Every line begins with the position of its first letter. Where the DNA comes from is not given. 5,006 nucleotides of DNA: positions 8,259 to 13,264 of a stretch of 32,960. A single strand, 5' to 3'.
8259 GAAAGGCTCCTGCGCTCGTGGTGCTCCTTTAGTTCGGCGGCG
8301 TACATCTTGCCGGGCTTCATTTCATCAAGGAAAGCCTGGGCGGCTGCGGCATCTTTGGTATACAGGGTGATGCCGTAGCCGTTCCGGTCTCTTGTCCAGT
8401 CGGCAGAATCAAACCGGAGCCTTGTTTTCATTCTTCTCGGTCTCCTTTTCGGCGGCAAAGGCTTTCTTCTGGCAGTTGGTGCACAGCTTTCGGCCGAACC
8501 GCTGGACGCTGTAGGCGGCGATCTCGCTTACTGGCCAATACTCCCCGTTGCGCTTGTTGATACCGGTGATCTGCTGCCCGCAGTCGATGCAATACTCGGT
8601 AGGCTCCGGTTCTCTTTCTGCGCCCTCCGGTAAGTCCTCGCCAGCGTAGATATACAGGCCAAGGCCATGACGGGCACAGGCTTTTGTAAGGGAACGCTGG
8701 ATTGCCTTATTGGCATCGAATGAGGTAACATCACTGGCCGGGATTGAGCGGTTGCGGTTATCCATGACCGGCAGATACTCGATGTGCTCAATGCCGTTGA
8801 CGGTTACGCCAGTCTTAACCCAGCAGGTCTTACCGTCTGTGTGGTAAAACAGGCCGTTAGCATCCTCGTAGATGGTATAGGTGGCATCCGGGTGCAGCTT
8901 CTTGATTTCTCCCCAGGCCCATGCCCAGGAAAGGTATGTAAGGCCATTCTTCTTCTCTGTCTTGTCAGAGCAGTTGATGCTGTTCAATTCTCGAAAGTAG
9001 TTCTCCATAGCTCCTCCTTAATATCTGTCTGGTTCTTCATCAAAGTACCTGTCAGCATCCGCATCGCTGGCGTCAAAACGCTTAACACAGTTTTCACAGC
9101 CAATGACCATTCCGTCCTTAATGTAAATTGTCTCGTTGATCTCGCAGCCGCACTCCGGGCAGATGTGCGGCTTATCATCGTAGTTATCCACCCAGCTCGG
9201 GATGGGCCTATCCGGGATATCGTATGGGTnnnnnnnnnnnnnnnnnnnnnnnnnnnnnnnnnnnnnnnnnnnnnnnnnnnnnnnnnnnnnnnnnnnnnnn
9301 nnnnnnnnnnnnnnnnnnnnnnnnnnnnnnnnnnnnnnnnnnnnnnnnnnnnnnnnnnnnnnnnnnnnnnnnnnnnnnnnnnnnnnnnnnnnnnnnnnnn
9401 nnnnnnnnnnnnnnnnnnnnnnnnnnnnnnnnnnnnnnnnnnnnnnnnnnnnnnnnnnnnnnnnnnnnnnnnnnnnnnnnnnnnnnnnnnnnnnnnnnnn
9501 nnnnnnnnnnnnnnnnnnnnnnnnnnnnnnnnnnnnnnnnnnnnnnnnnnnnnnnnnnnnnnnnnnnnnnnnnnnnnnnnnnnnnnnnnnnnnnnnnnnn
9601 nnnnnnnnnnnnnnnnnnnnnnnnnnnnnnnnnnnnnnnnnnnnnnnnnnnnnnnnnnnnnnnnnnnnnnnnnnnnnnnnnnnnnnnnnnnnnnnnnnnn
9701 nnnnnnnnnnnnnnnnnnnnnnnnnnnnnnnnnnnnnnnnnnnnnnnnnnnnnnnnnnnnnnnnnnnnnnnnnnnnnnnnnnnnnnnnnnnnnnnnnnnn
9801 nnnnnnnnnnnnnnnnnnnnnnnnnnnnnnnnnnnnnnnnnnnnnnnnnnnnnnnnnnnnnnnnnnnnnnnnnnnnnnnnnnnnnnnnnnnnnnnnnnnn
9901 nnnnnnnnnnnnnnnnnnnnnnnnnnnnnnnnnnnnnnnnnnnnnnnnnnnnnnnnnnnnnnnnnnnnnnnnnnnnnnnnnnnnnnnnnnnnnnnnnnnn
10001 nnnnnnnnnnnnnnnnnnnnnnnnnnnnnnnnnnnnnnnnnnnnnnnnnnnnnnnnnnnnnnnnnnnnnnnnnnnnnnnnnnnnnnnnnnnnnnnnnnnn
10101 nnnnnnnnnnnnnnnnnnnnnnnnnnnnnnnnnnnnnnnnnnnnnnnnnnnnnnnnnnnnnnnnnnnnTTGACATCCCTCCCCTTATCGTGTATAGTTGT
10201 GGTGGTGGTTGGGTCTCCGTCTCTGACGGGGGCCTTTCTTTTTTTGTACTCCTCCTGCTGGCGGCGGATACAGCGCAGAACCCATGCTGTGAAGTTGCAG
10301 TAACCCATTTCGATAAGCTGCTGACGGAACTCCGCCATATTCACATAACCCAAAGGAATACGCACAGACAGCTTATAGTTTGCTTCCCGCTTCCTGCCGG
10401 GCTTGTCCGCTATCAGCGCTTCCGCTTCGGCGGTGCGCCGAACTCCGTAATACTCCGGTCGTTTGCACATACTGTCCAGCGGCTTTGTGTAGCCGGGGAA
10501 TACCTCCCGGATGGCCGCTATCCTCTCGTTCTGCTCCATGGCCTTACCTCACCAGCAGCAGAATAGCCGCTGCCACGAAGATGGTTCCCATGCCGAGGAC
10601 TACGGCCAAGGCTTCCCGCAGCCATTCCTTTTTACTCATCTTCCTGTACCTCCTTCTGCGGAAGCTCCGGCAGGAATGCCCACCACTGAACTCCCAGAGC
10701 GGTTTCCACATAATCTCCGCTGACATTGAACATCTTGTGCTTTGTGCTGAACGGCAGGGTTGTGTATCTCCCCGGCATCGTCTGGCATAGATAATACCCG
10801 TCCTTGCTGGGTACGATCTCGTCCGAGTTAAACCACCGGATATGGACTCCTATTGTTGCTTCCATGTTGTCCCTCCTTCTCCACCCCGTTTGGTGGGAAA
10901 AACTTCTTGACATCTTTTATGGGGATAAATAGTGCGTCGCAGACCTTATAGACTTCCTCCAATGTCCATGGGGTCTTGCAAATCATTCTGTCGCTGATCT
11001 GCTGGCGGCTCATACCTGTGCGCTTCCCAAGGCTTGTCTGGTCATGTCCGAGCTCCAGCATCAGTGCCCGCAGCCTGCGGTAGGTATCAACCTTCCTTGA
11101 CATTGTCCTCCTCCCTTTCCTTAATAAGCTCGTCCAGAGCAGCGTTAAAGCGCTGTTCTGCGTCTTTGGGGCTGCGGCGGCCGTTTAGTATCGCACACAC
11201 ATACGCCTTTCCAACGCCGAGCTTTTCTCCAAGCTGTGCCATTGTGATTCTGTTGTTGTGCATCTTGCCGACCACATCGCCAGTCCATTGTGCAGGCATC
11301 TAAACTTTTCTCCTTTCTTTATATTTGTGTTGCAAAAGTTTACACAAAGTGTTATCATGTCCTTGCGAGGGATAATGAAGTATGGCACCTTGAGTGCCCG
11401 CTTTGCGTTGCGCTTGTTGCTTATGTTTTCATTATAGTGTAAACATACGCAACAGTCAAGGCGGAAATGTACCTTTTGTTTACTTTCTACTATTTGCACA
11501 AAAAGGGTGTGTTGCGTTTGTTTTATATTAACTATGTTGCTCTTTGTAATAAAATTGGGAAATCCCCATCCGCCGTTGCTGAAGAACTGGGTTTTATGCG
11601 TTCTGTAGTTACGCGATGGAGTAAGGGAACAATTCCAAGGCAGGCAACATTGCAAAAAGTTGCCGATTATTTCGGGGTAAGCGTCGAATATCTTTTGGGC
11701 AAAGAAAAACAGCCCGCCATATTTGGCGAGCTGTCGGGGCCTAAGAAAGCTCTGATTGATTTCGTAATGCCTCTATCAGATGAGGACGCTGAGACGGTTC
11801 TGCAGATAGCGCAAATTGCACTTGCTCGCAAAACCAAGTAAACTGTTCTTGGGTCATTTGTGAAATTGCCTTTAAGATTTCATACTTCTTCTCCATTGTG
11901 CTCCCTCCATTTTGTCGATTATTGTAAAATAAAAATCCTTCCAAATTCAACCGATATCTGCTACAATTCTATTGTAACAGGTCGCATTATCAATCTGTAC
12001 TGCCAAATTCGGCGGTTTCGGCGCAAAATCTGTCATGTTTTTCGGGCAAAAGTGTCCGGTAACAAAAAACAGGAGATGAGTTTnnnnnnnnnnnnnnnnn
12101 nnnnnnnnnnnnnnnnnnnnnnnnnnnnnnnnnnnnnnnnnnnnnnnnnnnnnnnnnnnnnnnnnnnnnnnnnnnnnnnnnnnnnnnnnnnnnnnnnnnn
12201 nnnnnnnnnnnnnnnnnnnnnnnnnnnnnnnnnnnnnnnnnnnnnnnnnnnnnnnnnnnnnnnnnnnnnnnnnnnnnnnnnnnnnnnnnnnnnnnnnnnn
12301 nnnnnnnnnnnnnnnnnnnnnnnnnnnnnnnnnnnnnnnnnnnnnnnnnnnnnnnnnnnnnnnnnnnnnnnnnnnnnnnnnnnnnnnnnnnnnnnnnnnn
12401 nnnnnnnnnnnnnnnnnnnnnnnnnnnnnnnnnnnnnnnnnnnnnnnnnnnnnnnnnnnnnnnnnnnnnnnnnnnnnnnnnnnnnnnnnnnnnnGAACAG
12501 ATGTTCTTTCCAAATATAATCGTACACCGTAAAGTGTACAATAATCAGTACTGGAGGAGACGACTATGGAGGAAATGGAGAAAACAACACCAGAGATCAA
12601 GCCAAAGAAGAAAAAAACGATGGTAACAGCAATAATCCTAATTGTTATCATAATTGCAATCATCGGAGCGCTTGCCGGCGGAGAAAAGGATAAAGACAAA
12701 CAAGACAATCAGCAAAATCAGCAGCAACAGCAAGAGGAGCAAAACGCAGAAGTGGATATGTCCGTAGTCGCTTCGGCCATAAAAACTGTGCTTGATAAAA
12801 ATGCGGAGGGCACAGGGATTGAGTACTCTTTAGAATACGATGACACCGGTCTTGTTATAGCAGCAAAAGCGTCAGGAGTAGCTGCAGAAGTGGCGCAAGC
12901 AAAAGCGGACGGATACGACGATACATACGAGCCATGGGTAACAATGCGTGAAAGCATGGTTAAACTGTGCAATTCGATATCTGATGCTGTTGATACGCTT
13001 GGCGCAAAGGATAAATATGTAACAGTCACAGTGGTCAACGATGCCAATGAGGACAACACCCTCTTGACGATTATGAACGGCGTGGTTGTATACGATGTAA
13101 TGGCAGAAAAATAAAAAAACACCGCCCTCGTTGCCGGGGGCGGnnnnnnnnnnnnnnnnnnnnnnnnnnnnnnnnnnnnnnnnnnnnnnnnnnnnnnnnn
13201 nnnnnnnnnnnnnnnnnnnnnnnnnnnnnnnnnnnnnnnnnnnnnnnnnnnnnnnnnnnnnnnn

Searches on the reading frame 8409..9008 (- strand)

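Call 44: search_protein_families(library=pfam, proteins=[window:8409-9008:-], max_evalue=0.001)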
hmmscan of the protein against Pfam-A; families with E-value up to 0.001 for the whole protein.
window:8409-9008:- (199 aa): 1 family
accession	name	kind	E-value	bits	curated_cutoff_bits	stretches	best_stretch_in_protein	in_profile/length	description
PF06378.16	SSAP_Sak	-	1.6e-43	148.3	22.3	1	4-135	2-134/152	Sak Single Strand Annealing Protein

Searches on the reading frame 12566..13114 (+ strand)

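Call 44: search_protein_families(library=pfam, proteins=[window:12566-13114:+], max_evalue=0.001)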
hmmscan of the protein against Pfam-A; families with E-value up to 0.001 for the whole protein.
window:12566-13114:+ (182 aa): 2 families
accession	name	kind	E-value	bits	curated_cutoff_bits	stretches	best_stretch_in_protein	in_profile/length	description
PF09911.14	DUF2140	-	0.00036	20.5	34.3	1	21-100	9-87/187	Uncharacterized protein conserved in bacteria (DUF2140)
PF20936.3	GCIP_C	-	0.00099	19.9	36.2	0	44-147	6-79/106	Grap2 and cyclin-D-interacting, C-terminal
